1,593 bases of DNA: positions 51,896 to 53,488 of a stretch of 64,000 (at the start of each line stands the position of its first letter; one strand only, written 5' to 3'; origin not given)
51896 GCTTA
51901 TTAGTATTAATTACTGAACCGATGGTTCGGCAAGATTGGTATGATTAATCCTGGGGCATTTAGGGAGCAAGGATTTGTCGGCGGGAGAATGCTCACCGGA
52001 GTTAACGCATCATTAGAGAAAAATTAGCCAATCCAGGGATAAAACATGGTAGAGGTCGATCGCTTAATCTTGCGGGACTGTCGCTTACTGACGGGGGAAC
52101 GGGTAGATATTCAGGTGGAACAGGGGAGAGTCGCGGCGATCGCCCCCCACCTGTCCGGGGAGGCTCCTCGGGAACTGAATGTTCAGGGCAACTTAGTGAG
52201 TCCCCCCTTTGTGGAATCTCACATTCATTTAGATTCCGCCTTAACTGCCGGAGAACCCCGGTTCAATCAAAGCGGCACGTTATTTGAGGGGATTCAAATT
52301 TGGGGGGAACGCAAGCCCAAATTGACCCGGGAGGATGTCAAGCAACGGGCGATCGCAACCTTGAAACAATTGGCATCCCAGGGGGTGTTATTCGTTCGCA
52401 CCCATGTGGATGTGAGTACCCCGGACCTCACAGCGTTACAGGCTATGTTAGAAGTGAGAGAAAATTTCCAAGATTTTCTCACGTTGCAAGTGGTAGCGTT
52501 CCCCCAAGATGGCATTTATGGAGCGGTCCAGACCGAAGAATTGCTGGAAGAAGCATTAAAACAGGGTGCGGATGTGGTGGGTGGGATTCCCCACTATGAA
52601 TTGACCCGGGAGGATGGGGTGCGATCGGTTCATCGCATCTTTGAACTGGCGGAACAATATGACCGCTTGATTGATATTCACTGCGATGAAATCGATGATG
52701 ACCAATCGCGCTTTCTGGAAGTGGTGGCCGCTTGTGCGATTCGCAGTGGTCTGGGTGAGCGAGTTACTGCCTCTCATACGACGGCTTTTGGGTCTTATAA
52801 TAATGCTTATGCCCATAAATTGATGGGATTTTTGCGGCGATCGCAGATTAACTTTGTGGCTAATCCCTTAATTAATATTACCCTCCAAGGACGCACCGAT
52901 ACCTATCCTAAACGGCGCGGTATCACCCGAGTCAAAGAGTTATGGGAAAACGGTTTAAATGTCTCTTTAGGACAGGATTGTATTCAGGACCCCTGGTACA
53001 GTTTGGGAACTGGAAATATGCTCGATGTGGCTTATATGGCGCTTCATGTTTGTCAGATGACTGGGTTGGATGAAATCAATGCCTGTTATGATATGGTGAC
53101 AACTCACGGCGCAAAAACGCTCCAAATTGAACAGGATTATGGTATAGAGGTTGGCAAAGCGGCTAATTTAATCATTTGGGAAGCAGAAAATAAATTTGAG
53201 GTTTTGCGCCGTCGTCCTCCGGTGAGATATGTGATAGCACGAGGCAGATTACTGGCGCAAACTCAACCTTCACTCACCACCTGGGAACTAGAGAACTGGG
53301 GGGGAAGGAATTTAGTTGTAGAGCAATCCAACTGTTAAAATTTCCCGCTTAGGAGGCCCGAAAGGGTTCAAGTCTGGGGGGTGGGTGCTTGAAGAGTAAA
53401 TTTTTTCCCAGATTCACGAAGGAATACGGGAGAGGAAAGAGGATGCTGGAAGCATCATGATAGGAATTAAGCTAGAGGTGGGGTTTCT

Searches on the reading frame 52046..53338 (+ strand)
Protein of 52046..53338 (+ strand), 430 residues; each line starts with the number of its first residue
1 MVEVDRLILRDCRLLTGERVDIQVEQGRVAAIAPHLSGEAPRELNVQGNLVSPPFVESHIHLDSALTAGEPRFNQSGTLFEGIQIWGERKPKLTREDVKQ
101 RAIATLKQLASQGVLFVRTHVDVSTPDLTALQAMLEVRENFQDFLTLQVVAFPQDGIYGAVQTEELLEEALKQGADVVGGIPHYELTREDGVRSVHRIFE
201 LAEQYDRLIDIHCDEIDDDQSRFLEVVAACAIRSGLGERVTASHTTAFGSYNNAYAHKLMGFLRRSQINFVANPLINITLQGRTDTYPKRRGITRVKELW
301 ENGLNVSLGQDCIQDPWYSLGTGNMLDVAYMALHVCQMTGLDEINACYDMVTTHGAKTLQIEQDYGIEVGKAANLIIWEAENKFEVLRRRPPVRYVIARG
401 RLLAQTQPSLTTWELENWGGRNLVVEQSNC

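Call 3: search_protein_families(library=pfam, proteins=[window:52046-53338:+], max_evalue=1)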
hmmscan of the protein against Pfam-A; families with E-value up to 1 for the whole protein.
window:52046-53338:+ (430 aa): 3 families
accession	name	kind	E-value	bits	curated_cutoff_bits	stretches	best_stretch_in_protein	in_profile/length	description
PF07969.17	Amidohydro_3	-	5.7e-49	168.3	29.7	1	45-402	4-470/472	Amidohydrolase family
PF01979.26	Amidohydro_1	-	3e-19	69.9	25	1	51-402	2-344/345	Amidohydrolase family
PF01026.27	TatD_DNase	-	0.07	12.9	27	1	101-225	18-141/253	TatD related DNase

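Call 4: search_protein_families(library=ncbifam, proteins=[window:52046-53338:+], max_evalue=1)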
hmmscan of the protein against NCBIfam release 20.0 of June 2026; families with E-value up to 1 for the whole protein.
window:52046-53338:+ (430 aa): 50 families (the best 25 are shown)
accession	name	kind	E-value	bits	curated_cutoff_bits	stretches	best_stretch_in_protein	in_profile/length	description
NF006685.0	PRK09230.1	subfamily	3.4e-176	585.8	483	1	18-417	18-418/426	cytosine deaminase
NF005748.0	PRK07572.1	subfamily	2.2e-158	527.8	438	1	7-416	4-413/426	cytosine deaminase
NF004636.0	PRK05985.1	subfamily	1.5e-73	247.9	408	1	6-407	4-392/398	amidohydrolase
NF005759.0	PRK07583.1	equivalog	5.7e-58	196.6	403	1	19-410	40-428/438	cytosine deaminase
NF005312.0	PRK06846.1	subfamily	9.1e-51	173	447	1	18-406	31-408/412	amidohydrolase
NF005365.0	PRK06886.1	equivalog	4.3e-33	114.8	340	1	55-363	23-326/327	hypothetical protein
NF004701.0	PRK06038.1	equivalog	5.1e-09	35.3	609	2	200-381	199-368/432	N-ethylammeline chlorohydrolase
NF006055.0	PRK08203.1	equivalog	6.5e-09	34.8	532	2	19-127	26-135/455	8-oxoguanine deaminase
TIGR01224.1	hutI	equivalog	2.3e-08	33.3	298.15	2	260-386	240-359/377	imidazolonepropionase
NF005557.0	PRK07228.1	equivalog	3.7e-08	32.5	522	2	292-381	287-377/445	5'-deoxyadenosine deaminase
NF006689.0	PRK09237.1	equivalog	7.7e-08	31.3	371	1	7-62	5-66/383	amidohydrolase/deacetylase family metallohydrolase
NF009059.0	PRK12393.1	equivalog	1e-07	31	543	2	19-72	28-81/460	amidohydrolase family protein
NF006056.0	PRK08204.1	subfamily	1.2e-07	30.9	391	1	18-62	23-67/449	hypothetical protein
TIGR03583.1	EF_0837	hypoth_equivalog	1.7e-07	30.6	432.15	2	6-62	2-59/365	amidohydrolase/deacetylase family metallohydrolase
NF006252.0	PRK08393.1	equivalog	2.5e-07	30.1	617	1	19-379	20-363/424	N-ethylammeline chlorohydrolase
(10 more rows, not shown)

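Call 5: search_solved_structures(query=window:52046-53338:+, show_alignments=1, max_evalue=1e-10)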
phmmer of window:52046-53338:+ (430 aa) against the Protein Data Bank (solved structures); distinct sequences matched with E-value up to 1e-10: 13.
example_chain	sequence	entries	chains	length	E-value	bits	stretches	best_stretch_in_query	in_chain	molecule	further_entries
1r9y_A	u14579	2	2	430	2.3e-148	497.7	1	21-416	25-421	Cytosine deaminase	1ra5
1r9z_A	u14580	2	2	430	3.2e-148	497.2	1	21-416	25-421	Cytosine deaminase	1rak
1k6w_A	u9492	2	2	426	6e-148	496.4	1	21-416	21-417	Cytosine Deaminase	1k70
3o7u_A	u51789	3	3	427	6e-148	496.4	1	21-416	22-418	Cytosine deaminase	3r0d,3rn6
1r9x_A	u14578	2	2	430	6.1e-148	496.3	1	21-416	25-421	Cytosine deaminase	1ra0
3g77_A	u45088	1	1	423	2e-146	491.3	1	21-416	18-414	Cytosine deaminase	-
4r7w_A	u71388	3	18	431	9.9e-126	423.2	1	36-407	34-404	Cytosine deaminase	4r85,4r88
2qt3_A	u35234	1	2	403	8.6e-47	163.1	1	7-404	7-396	N-isopropylammelide isopropyl amidohydrolase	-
5akq_A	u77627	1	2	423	1e-46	162.9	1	7-404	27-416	N-ISOPROPYLAMMELIDE ISOPROPYL AMIDOHYDROLASE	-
4cqb_A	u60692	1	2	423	1e-46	162.9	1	7-404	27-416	N-ISOPROPYLAMMELIDE ISOPROPYL AMIDOHYDROLASE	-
4cqc_A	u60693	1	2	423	1.4e-46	162.4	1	7-404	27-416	N-ISOPROPYLAMMELIDE ISOPROPYL AMIDOHYDROLASE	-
4cqd_A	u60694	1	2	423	2.5e-45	158.3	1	7-404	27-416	N-ISOPROPYLAMMELIDE ISOPROPYL AMIDOHYDROLASE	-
6nbo_A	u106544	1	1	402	1.3e-32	116.4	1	6-405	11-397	N-isopropylammelide isopropylaminohydrolase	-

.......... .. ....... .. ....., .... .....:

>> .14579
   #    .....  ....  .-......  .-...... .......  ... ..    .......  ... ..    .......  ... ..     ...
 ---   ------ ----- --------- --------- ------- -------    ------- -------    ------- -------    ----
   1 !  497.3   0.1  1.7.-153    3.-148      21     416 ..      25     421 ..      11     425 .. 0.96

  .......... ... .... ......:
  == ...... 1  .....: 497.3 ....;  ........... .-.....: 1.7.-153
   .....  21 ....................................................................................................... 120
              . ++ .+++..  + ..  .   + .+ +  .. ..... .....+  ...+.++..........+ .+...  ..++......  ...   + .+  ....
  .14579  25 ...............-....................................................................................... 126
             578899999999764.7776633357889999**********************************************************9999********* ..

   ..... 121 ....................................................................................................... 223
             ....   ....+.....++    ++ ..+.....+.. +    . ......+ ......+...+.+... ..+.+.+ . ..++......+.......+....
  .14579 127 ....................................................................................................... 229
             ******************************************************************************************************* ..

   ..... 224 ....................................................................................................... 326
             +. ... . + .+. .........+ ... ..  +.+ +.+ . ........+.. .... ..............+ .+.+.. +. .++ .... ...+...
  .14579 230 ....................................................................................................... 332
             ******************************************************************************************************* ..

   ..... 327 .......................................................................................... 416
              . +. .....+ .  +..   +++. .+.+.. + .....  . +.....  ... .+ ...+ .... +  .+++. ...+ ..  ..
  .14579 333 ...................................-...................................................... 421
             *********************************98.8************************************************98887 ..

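Call 11: find_homologous_proteins(query=window:52046-53338:+, max_evalue=1e-30)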
Query window:52046-53338:+ (430 aa): 8000 proteins with E <= 1e-30 among 8000 candidates; the best 120 are listed.
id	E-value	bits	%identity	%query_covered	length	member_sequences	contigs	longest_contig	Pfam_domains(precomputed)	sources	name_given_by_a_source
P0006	3.1e-289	977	100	100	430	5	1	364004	PF07969.18,PF01979.27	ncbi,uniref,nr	ncbi:cytosine deaminase [Laspinema olomoucense]|uniref:cytosine deaminase n=1 Tax=Laspinema olomouce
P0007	5.4e-268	907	94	98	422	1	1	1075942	PF07969.18,PF01979.27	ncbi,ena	-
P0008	6.6e-267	903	93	98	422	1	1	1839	PF07969.18,PF01979.27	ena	-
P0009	7.6e-266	900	93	98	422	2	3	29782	PF07969.18,PF01979.27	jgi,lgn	jgi:cytosine deaminase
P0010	1.1e-265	899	93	97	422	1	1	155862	PF07969.18,PF01979.27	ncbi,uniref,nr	ncbi:cytosine deaminase [Laspinema palackyanum]|uniref:cytosine deaminase n=1 Tax=Laspinema palackya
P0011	2.2e-264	895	93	97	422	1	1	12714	PF07969.18,PF01979.27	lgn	-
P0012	4.4e-264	894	92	98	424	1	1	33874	PF07969.18,PF01979.27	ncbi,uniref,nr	ncbi:cytosine deaminase [Oscillatoria sp. HE19RPO]|uniref:cytosine deaminase n=1 Tax=Oscillatoria sp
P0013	1.2e-262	889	92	98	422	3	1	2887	PF07969.18,PF01979.27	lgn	-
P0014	2.5e-262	888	93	97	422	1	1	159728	PF07969.18,PF01979.27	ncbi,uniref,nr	ncbi:cytosine deaminase [Laspinema sp. D1]|uniref:Cytosine deaminase n=1 Tax=Laspinema palackyanum D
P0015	3.4e-262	888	93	97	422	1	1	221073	PF07969.18,PF01979.27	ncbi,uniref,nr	ncbi:cytosine deaminase [Laspinema sp. D1]|uniref:cytosine deaminase n=1 Tax=Laspinema palackyanum T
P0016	5.0e-262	887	92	97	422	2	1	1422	PF07969.18,PF01979.27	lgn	-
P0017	4.8e-258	874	90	98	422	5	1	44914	PF07969.18,PF01979.27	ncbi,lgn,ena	-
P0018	2.7e-248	842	87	97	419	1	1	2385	PF07969.18,PF01979.27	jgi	jgi:cytosine/creatinine deaminase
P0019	3.2e-235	799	84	96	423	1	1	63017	PF07969.18,PF01979.27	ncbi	-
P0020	2.3e-222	756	81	93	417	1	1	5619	PF07969.18,PF01979.27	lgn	-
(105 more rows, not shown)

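Call 12: find_related_loci(query=window:52046-53338:+, collection=genome_contigs, flank=8000)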
Query window:52046-53338:+ (430 aa) in genome_contigs; peptide patterns used: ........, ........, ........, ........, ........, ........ (x = any residue, [..] = any of these).
245 stretches matched a pattern; 156 encode a relative of the query (tblastn E <= 1e-3); the best 80 are kept; 80 distinct loci.
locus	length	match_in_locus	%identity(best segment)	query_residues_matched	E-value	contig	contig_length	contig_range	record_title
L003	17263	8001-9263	94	1-421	0e+0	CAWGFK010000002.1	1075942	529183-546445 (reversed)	MAG: uncultured cyanobacterium isolate MFD01721.bin.1.50 genome assembly, contig: contig_13528, whole genome shotgun seq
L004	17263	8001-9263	93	1-421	0e+0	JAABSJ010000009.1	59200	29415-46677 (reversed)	MAG: Oscillatoria sp. isolate S11.Bin022 Scaffold_9, whole genome shotgun sequence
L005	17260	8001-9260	90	1-420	0e+0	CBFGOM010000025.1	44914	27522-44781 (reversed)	MAG TPA_asm: uncultured Oscillatoriaceae bacterium isolate SRR29873479_metabat2_16 genome assembly, contig: ERZ27315265.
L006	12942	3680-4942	92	1-421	0e+0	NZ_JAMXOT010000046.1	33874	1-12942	Oscillatoria sp. HE19RPO 71, whole genome shotgun sequence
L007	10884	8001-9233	84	7-417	0e+0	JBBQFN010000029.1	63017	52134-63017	MAG: Cyanophyceae cyanobacterium isolate Co_metawrap_1029 Cmw_1029_k141_2850387_length_63017_cov_44.9944, whole genome s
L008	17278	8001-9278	88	1-429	0e+0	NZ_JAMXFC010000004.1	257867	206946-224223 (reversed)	Laspinema sp. D2d NODE_8_length_257867_cov_56.006013, whole genome shotgun sequence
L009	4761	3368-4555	77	18-413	0e+0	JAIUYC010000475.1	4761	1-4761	MAG: Coleofasciculus sp. S288 contig-91_13015, whole genome shotgun sequence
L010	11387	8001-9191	74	18-414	0e+0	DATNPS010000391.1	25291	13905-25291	MAG TPA_asm: Crinalium sp. isolate SMAG_U16487 k141_2756419, whole genome shotgun sequence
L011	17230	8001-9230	73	7-413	0e+0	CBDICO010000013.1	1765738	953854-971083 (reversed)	MAG: Phormidesmis sp. isolate 8b3cece6-5bb3-4246-9dab-969b424704ae genome assembly, contig: contig_13, whole genome shot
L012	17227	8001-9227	73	5-413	0e+0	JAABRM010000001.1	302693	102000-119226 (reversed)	MAG: Oscillatoriales cyanobacterium isolate S07.Bin090 Scaffold_11, whole genome shotgun sequence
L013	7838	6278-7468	74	17-413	0e+0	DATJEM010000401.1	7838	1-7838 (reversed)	MAG TPA_asm: Leptolyngbya sp. isolate SMAG_U15433 k141_7100845, whole genome shotgun sequence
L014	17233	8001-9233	71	7-413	0e+0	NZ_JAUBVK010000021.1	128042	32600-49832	Microcoleus sp. ARI1-B5 strain ARI1_B5 NODE_28_length_128042_cov_42.322526, whole genome shotgun sequence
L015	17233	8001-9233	71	7-413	0e+0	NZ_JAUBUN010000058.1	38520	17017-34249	Microcoleus sp. Aus8_D2 NODE_103_length_38520_cov_31.781469, whole genome shotgun sequence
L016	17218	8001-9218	73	7-408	0e+0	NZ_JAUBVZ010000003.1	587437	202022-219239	Microcoleus sp. A006_D1 NODE_4_length_587437_cov_31.554234, whole genome shotgun sequence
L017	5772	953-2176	73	7-413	0e+0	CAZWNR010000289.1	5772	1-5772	MAG TPA_asm: uncultured bacterium isolate SRP242652_co2_209 genome assembly, contig: NODE_14408_length_5772_cov_7.165122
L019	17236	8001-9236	71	7-413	0e+0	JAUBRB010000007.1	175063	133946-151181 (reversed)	Microcoleus sp. POL10_C6 NODE_27_length_175063_cov_45.847588, whole genome shotgun sequence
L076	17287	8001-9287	65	7-428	0e+0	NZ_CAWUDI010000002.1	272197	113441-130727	Calothrix sp. CCY 0018 isolate Calothrix CCY 0018 NODE_2_length_272197_cov_145.028926, whole genome shotgun sequence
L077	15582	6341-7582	67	7-415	0e+0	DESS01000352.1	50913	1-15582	MAG TPA_asm: Richelia sp. UBA3308 UBA3308_contig_408, whole genome shotgun sequence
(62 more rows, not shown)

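Call 29: search_solved_structures(query=window:52046-53338:+, show_alignments=3, max_evalue=1e-100)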
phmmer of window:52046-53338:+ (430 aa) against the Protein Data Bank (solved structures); distinct sequences matched with E-value up to 1e-100: 7.
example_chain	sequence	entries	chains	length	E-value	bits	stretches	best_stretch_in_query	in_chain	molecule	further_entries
1r9y_A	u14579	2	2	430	2.3e-148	497.7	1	21-416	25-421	Cytosine deaminase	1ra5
1r9z_A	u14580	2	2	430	3.2e-148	497.2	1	21-416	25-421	Cytosine deaminase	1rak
1k6w_A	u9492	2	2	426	6e-148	496.4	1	21-416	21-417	Cytosine Deaminase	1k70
3o7u_A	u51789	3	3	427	6e-148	496.4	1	21-416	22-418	Cytosine deaminase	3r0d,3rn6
1r9x_A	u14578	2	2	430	6.1e-148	496.3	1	21-416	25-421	Cytosine deaminase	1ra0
3g77_A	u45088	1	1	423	2e-146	491.3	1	21-416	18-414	Cytosine deaminase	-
4r7w_A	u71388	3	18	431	9.9e-126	423.2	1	36-407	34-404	Cytosine deaminase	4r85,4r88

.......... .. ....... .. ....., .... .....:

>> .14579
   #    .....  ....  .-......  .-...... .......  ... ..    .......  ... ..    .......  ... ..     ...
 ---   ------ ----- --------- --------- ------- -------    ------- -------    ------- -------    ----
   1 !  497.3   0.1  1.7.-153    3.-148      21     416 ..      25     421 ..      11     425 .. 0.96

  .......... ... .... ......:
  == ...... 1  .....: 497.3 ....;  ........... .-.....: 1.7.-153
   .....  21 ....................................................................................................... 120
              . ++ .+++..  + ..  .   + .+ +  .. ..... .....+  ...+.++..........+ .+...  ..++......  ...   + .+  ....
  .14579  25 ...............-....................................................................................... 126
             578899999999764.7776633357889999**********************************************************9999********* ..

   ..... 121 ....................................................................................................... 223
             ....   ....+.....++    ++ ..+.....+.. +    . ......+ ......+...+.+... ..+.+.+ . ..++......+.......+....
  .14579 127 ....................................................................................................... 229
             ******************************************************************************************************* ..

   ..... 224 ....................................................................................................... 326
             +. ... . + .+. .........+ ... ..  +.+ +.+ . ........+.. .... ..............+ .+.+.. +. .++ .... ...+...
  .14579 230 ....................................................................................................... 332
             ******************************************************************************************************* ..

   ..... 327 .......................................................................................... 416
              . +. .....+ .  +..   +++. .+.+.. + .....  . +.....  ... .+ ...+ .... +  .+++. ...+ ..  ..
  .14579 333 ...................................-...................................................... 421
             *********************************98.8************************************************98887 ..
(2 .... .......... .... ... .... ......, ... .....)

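Call 56: search_dna_similar(query=window:52046-53338:+, collection=plasmids, mode=protein, max_rows=30, max_evalue=1e-40)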
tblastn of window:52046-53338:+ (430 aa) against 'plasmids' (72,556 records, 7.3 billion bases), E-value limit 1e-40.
Records with a match: 445; places in all: 470; records where one place covers at least 80% of the query: 439.
Best place of each record, by identity: <60% 445.
By first word of the organism name: Sinorhizobium 141; Rhizobium 138; Enterobacter 20; Escherichia 13; Klebsiella 12; Azospirillum 12; Ensifer 9; Shinella 8; Levilactobacillus 6; Vibrio 5; and 50 more.
By predicted mobility (MOB-suite, as given by PLSDB): non-mobilizable 203; conjugative 154; mobilizable 88.
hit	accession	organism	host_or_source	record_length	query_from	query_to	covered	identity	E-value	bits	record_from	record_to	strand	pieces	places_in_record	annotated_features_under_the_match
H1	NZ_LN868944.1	Salmonella enterica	Homo sapiens,feces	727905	5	415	96%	58.0%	3e-152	484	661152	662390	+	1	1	cytosine deaminase | codB: cytosine permease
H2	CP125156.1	Klebsiella pneumoniae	-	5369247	22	423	93%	58.9%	2e-144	461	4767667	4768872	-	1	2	cytosine deaminase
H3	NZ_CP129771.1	Klebsiella pneumoniae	Homo sapiens,whole organism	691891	22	423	93%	58.6%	1e-143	459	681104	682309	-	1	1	cytosine deaminase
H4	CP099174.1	Escherichia coli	culture,Pooled soil sample collected ...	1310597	22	416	92%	59.0%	2e-146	467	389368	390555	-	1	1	codA: cytosine/isoguanine deaminase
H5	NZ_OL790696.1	Escherichia coli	-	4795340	22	416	92%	59.0%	2e-146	467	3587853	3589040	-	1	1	none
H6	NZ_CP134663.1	Escherichia coli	Larus michahellis,bacteria,cloaca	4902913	22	416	92%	59.0%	1e-145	465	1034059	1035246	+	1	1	none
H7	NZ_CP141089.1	Escherichia coli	Homo sapiens,Infected Human Urine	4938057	22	416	92%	58.8%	5e-146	466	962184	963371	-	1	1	none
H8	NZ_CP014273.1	Escherichia coli K-12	cell culture,laboratory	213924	22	416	92%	58.8%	1e-145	465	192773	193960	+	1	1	codA: cytosine/isoguanine deaminase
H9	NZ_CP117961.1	Escherichia coli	Homo sapiens,pure cell culture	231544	22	416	92%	58.8%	1e-145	465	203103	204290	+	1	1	codA: cytosine/isoguanine deaminase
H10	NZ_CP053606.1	Escherichia coli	cell culture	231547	22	416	92%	58.8%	1e-145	465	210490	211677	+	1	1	codA: cytosine/isoguanine deaminase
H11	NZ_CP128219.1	Escherichia coli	Cell Culture,Laboratory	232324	22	416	92%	58.8%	1e-145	465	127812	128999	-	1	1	codA: cytosine/isoguanine deaminase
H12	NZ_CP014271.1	Escherichia coli K-12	cell culture,laboratory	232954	22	416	92%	58.8%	1e-145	465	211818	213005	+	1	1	codA: cytosine/isoguanine deaminase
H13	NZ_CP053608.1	Escherichia coli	-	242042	22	416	92%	58.8%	1e-145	465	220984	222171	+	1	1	codA: cytosine/isoguanine deaminase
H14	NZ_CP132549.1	Escherichia coli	cell culture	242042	22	416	92%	58.8%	1e-145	465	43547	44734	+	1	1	codA: cytosine/isoguanine deaminase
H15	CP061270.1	Escherichia coli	Sheep,cell culture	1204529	22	416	92%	58.7%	2e-125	476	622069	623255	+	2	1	none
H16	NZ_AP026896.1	Aeromonas caviae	Microbe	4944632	7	417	96%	56.2%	5e-145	463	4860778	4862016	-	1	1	none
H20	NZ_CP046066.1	Vibrio sp. THAF191d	pure culture,Surface of a polyethylene ...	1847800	6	417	96%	54.5%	1e-143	459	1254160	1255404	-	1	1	none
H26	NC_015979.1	Fructilactobacillus sanfranciscensis TMW 1.1304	-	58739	7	411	94%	51.2%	3e-136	438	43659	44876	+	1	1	codA: cytosine deaminase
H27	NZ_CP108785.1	Embleya sp. NBC_00888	-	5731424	11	413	94%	51.3%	6e-129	417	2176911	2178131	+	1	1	none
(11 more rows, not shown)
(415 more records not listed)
